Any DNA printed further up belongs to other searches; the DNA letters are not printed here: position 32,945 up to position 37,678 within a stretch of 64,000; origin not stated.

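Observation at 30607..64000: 33-kb single-strand conjugation/T4SS-like locus in which only a handful of genes are recognisable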

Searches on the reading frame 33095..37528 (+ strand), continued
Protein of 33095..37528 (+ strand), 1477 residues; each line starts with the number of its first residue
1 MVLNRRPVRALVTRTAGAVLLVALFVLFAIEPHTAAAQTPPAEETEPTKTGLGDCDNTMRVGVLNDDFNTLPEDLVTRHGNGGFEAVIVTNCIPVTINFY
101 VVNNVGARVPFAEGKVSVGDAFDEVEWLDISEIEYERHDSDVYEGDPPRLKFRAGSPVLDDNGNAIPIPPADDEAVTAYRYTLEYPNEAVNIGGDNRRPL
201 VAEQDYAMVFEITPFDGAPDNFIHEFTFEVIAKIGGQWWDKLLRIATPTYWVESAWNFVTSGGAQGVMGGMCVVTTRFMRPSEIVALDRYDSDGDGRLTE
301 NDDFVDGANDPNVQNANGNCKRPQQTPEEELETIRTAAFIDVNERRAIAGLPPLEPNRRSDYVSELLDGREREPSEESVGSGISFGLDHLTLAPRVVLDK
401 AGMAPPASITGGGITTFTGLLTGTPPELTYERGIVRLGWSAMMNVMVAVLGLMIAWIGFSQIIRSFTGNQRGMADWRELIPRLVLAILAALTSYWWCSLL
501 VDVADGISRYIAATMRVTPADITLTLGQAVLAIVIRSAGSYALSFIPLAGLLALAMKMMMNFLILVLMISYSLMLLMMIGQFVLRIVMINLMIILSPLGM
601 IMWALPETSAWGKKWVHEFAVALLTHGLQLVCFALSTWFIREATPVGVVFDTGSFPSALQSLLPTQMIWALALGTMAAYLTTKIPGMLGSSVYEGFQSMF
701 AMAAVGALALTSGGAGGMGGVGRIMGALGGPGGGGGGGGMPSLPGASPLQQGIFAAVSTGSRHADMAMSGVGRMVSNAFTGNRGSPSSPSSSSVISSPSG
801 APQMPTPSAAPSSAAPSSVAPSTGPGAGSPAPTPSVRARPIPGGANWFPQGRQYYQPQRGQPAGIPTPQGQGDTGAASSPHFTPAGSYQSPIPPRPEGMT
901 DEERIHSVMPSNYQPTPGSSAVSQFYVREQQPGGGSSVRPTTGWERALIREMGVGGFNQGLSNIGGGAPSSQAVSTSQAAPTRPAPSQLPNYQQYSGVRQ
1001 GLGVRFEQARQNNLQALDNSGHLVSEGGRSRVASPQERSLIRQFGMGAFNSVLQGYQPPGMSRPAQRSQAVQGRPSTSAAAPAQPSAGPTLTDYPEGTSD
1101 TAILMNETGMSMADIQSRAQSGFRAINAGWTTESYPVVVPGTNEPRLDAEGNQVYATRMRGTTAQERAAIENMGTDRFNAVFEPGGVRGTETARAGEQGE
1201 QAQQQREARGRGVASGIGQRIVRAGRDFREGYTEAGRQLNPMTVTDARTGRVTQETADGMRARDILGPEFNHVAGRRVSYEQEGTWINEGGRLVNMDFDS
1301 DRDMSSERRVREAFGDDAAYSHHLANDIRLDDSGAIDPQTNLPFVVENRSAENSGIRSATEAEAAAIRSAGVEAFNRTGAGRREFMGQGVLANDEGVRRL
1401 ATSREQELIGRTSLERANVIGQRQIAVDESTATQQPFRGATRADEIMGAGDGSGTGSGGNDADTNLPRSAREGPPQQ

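Call 67: fold_search(model_id=the predicted structure, library=pdb)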
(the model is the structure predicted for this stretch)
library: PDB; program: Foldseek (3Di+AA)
matches with E <= 10: 477; with E <= 0.001: 0
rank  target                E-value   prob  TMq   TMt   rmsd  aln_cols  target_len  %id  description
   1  8rtd_L                2.2e-02  0.98  0.11  0.35  10.9       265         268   14  Stalk-Arches-IMC structure from the fully-assembled R388 type IV secretion system determined by cryo-EM. (released 2024-06-19)
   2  7o3v_J                2.6e-02  1.00  0.12  0.42  11.2       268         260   16  Stalk complex structure (TrwJ/VirB5-TrwI/VirB6) from the fully-assembled R388 type IV secretion system determined by c (released 2022-06-22)
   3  8rt9_F                4.3e-02  0.98  0.12  0.38   9.5       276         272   14  Stalk complex full-length structure (TrwJ/VirB5-TrwI/VirB6) from the fully-assembled R388 type IV secretion system det (released 2024-06-19)
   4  4lmh_B                2.2e-01  0.35  0.05  0.09  20.2       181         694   10  Crystal structure of the outer membrane decaheme cytochrome OmcA (released 2014-04-16)
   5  5m7q_A                4.0e-01  0.54  0.06  0.36  11.8       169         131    6  Engineering the Thermostability of Nanobodies - NbD2 (released 2016-11-09)
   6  5flv_M                4.6e-01  0.14  0.06  0.21  18.4       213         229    9  Crystal structure of NKX2-5 and TBX5 bound to the Nppa promoter region (released 2016-02-10)
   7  8rtd_H                5.0e-01  0.60  0.09  0.37  13.7       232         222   14  Stalk-Arches-IMC structure from the fully-assembled R388 type IV secretion system determined by cryo-EM. (released 2024-06-19)
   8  4s0h_A                5.3e-01  0.21  0.07  0.28  17.9       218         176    9  TBX5 DB, NKX2.5 HD, ANF DNA Complex (released 2015-12-16)
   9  3asw_A                5.3e-01  0.11  0.06  0.15  14.4       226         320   13  Structural and biochemical characterization of ClfB:ligand interactions (released 2011-05-04)
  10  8sg3_B                5.5e-01  0.51  0.06  0.37  10.2       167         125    5  High Affinity nanobodies against GFP (released 2024-05-22)
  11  3ggh_A                6.0e-01  0.08  0.06  0.15  16.2       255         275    9  Donor strand complemented FaeG of F4ad fimbriae (released 2009-10-20)
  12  9fw9_C                6.3e-01  0.35  0.06  0.27  12.6       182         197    9  Cryo-EM structure of the type 1 pilus assembly platform as part of the FimA-bound chaperone-usher pilus complex (FimDH (released 2025-06-04)
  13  5z1b_C                6.6e-01  0.54  0.06  0.10  11.4       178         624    7  Structure of Bifidobacterium dentium beta-glucuronidase complexed with coumarin-3-O-glucuronide (released 2018-12-12)
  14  1h5b_B                6.6e-01  0.35  0.05  0.36  13.1       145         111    6  T cell receptor Valpha11 (AV11S5) domain (released 2001-06-21)
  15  7p5c_A                6.6e-01  0.12  0.04  0.12  33.0       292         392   11  Cryo-EM structure of human TTYH3 in Ca2+ and GDN (released 2021-08-11)
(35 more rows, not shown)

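Call 82: search_solved_structures(query=A2, max_evalue=1)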
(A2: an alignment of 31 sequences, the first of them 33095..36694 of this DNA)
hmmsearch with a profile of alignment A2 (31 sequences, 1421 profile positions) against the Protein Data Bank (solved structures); distinct sequences matched with E-value up to 1: 1.
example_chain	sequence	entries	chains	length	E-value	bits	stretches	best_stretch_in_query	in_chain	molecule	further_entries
6c23_A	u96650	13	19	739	0.6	11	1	719-776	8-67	Polycomb protein SUZ12 | SUZ12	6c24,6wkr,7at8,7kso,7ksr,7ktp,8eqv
